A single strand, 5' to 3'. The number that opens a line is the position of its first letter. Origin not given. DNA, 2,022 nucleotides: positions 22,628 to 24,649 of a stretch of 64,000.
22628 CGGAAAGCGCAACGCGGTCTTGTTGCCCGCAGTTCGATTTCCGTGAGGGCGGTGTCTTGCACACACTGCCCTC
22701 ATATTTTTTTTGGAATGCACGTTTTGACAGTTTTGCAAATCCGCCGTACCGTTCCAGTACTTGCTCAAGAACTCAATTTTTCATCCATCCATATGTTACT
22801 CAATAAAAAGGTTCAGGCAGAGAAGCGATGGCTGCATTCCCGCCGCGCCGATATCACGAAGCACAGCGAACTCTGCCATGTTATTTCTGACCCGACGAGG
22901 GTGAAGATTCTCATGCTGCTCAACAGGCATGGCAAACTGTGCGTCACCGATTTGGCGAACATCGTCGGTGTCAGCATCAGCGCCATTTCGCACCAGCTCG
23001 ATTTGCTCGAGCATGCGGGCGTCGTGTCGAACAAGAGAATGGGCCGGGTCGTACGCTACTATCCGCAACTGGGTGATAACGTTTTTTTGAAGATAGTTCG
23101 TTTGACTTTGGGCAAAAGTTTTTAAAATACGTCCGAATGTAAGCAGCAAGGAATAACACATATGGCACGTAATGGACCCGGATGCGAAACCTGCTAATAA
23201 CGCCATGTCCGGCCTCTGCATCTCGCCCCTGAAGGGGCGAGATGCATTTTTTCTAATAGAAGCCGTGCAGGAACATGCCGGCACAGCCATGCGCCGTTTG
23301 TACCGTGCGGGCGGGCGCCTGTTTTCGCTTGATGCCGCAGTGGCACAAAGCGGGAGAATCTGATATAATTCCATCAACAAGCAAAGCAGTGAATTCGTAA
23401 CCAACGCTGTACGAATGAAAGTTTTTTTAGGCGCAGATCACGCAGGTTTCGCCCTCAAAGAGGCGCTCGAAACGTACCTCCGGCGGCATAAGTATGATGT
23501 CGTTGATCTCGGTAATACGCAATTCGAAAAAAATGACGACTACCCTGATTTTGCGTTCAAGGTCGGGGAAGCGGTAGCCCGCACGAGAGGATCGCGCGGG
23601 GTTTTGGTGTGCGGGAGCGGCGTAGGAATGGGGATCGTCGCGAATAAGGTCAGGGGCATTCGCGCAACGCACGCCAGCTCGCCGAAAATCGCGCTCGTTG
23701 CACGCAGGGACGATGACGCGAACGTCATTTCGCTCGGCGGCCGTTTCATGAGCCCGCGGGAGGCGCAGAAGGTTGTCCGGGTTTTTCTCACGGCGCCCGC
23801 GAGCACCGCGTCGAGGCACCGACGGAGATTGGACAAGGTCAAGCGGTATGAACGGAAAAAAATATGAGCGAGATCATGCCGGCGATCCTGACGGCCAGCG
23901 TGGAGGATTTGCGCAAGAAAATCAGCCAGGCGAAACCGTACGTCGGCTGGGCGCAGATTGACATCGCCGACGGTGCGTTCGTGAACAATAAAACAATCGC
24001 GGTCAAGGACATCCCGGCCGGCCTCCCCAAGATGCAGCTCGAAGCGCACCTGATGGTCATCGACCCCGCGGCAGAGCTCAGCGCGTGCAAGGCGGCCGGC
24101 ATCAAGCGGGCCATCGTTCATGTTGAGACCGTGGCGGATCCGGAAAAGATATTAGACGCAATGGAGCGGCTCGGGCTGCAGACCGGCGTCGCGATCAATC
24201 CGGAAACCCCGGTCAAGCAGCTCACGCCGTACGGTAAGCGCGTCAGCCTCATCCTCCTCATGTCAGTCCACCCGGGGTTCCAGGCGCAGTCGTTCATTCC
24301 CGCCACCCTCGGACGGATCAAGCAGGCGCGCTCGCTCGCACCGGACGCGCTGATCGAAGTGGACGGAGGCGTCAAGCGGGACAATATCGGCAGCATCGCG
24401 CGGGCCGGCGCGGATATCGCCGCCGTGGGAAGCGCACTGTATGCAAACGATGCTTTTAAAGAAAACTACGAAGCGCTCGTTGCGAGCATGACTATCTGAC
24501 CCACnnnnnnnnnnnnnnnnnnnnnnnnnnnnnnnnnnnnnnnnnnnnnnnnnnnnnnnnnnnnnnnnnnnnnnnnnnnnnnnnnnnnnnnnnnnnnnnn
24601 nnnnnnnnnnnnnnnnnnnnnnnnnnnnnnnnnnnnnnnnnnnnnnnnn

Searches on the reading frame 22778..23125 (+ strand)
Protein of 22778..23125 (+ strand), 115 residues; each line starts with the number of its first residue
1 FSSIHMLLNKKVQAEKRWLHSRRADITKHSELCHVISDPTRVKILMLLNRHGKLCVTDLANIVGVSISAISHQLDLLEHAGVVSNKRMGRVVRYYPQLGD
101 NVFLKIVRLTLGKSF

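Call 4: search_protein_families(library=pfam, proteins=[window:22778-23125:+], max_evalue=0.001)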
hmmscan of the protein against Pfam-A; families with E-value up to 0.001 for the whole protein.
window:22778-23125:+ (115 aa): 7 families
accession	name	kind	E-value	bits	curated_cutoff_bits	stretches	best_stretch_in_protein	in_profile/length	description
PF01022.26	HTH_5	-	2.5e-15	56.5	22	1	38-84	1-46/47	Bacterial regulatory protein, arsR family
PF12840.13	HTH_20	-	7.4e-08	32.7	27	1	36-83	1-48/51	Helix-turn-helix domain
PF01047.28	MarR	-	2e-07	31.2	24.6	1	39-84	3-48/59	MarR family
PF13412.12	HTH_24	-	8.4e-07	28.9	21.9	1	38-83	2-47/48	Winged helix-turn-helix DNA-binding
PF25212.1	HVO_A0114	-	1.4e-05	25.2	27.6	1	38-93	21-76/84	HVO_A0114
PF08220.18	HTH_DeoR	-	0.00037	20.6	21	1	43-83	4-44/57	DeoR-like helix-turn-helix domain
PF13601.12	HTH_34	-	0.00087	19.8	27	0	41-84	2-45/80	Winged helix DNA-binding domain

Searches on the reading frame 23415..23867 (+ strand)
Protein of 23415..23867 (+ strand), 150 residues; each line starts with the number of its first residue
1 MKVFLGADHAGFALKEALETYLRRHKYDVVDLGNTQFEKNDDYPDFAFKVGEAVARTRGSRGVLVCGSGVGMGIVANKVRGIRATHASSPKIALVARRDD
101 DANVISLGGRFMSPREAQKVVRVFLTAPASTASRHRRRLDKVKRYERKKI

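Call 4: search_protein_families(library=pfam, proteins=[window:23415-23867:+], max_evalue=0.001)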
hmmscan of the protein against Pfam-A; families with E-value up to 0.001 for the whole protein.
window:23415-23867:+ (150 aa): 1 family
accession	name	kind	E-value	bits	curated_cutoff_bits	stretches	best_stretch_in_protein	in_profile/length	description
PF02502.23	LacAB_rpiB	-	1.3e-45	155.2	24.7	1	3-142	1-138/138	Ribose/Galactose Isomerase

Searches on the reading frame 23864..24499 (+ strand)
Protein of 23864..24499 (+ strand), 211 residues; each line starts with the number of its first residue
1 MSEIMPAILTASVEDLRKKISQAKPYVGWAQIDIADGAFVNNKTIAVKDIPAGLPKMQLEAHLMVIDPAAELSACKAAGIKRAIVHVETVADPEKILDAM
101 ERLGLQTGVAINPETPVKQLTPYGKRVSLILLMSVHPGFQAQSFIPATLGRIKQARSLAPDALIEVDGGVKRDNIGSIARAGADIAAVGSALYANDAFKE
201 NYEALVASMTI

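Call 4: search_protein_families(library=pfam, proteins=[window:23864-24499:+], max_evalue=0.001)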
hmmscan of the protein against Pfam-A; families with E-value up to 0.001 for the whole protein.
window:23864-24499:+ (211 aa): 1 family
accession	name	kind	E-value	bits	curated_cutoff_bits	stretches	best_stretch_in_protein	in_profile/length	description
PF00834.25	Ribul_P_3_epim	-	1.6e-43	148.9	21.1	1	4-193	2-198/198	Ribulose-phosphate 3 epimerase family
